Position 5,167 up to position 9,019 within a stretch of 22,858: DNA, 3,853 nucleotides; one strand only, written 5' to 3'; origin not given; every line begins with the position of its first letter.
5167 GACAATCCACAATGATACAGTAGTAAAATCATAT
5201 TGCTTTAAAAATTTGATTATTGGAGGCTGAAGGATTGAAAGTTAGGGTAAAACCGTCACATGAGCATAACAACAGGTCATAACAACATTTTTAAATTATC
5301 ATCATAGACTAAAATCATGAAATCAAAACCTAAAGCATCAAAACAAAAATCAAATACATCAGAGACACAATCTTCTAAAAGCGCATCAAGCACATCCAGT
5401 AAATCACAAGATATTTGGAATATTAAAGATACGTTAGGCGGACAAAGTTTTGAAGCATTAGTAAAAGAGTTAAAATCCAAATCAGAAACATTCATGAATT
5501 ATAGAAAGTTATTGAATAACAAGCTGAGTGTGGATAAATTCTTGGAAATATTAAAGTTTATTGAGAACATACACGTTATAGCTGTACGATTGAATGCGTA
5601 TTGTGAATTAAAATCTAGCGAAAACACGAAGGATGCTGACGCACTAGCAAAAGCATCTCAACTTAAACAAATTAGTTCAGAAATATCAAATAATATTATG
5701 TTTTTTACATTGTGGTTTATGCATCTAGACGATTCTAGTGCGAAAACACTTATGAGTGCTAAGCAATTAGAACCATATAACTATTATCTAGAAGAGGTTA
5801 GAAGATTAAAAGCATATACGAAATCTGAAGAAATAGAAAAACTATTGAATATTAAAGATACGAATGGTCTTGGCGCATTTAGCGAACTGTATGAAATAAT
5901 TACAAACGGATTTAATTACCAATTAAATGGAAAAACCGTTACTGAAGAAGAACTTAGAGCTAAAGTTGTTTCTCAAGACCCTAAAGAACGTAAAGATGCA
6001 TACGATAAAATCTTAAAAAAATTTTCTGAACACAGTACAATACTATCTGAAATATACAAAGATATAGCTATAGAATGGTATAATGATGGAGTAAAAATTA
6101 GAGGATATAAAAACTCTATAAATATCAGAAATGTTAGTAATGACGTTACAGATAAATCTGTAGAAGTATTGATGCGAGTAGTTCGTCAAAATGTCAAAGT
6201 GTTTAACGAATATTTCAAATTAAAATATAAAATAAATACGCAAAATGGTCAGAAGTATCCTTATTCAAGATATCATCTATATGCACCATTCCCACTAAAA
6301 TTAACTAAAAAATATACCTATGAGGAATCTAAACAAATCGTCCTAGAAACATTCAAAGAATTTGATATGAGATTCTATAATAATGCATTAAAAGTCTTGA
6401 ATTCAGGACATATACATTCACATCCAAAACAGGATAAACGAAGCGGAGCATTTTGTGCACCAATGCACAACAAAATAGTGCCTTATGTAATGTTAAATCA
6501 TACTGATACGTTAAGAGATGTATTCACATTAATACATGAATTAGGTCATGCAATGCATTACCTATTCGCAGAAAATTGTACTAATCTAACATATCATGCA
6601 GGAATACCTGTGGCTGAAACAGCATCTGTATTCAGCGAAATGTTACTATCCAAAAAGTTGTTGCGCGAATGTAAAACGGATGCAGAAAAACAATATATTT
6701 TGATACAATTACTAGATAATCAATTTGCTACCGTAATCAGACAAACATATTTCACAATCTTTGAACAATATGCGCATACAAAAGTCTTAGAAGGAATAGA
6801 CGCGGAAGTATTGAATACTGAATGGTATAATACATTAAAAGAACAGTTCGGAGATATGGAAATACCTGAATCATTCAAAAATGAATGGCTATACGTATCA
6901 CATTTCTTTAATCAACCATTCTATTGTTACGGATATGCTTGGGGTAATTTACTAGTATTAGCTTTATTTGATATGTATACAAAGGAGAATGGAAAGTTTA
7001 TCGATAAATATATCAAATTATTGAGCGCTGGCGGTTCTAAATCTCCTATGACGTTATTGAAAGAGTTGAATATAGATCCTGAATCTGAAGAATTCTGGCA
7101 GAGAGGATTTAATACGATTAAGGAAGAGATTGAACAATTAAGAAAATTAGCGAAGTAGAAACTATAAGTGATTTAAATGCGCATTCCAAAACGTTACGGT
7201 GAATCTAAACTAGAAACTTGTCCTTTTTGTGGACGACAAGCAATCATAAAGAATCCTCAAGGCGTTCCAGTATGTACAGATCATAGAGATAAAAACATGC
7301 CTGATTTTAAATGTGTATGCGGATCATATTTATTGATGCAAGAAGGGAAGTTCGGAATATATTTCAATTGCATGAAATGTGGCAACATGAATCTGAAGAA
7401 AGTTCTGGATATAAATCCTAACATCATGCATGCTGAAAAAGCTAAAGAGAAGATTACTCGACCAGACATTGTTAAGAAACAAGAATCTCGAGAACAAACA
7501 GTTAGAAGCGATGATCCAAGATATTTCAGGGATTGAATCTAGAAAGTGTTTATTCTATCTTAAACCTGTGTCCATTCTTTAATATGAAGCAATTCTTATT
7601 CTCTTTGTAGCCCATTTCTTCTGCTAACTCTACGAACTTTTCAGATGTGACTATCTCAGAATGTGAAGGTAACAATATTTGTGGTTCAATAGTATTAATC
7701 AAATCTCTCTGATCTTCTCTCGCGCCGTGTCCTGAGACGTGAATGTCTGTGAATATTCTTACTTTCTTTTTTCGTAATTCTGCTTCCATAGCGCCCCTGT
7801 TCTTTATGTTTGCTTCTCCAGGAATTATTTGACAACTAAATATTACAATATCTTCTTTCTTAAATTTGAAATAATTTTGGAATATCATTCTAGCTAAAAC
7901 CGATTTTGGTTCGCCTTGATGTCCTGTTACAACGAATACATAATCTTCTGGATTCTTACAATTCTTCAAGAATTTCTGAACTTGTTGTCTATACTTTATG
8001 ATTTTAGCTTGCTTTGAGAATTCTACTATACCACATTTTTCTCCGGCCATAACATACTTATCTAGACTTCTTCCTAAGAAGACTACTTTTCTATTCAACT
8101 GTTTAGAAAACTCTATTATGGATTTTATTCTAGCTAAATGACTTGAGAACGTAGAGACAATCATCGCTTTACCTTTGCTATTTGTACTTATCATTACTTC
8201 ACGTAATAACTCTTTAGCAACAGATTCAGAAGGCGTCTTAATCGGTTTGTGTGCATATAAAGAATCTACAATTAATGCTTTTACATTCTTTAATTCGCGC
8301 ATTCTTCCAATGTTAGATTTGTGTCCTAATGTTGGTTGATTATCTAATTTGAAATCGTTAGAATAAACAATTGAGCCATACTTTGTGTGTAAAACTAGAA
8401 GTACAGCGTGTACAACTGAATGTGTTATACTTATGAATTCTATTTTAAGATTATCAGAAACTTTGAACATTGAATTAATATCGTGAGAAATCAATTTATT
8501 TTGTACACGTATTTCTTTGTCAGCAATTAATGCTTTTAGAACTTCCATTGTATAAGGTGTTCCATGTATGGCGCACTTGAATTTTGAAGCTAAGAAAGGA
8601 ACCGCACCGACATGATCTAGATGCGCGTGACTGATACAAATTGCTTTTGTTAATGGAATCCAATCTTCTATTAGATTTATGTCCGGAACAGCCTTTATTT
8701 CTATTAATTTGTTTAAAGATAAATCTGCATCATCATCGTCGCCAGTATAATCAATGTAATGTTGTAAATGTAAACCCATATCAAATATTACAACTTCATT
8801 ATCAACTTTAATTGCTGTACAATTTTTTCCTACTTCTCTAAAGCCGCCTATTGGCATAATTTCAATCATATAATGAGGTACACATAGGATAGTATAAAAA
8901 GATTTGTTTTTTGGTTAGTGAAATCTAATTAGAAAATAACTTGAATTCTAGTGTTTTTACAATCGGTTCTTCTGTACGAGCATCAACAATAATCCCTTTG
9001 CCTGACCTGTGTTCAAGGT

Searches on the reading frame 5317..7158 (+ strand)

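Call 8: search_protein_families(library=pfam, proteins=[window:5317-7158:+], max_evalue=0.001)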
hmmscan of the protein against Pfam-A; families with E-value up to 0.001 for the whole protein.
window:5317-7158:+ (613 aa): 2 families
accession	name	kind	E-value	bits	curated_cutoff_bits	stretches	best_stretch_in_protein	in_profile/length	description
PF01432.26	Peptidase_M3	-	8.4e-43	147.8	27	1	219-599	5-456/457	Peptidase family M3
PF08439.15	Peptidase_M3_N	-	1.4e-09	38.5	25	1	134-195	2-64/70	Oligopeptidase F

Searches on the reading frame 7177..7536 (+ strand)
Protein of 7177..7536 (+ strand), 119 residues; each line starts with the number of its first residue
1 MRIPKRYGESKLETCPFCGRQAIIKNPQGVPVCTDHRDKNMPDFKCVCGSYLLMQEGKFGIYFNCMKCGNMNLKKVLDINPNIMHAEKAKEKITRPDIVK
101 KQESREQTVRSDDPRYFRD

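Call 8: search_protein_families(library=pfam, proteins=[window:7177-7536:+], max_evalue=0.001)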
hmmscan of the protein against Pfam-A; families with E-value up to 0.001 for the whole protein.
window:7177-7536:+ (119 aa): 1 family
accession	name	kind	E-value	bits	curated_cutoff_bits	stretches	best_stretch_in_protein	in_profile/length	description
PF14354.12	Lar_restr_allev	-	2.4e-05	24.9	28.6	1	11-74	2-34/58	Restriction alleviation protein Lar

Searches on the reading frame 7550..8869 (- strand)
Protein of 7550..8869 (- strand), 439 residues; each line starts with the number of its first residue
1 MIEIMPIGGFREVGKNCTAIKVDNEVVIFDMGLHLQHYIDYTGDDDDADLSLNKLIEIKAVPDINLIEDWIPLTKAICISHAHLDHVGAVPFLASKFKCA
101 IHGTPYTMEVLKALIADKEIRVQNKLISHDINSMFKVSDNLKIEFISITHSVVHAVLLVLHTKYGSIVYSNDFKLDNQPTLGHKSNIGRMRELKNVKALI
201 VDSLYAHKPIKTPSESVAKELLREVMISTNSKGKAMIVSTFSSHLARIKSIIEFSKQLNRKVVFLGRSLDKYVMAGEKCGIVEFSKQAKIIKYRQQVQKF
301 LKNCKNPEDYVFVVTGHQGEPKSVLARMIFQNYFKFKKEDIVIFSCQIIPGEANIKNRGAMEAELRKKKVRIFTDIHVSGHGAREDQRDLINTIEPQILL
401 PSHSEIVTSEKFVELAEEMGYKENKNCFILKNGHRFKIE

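Call 8: search_protein_families(library=pfam, proteins=[window:7550-8869:-], max_evalue=0.001)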
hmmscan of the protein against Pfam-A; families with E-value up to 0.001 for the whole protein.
window:7550-8869:- (439 aa): 4 families
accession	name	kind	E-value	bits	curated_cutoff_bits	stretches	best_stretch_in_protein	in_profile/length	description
PF22505.1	RNase_J_b_CASP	-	2.1e-24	86.2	27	1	236-354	4-117/126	Ribonuclease J, beta-CASP domain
PF07521.17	RMMBL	-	5e-09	36.5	21.6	1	375-425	10-58/63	Zn-dependent metallo-hydrolase RNA specificity domain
PF00753.33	Lactamase_B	-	2.5e-07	31.3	22.7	1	75-175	45-152/196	Metallo-beta-lactamase superfamily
PF12706.13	Lactamase_B_2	-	1.1e-06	28.9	27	1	74-175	31-145/200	Beta-lactamase superfamily domain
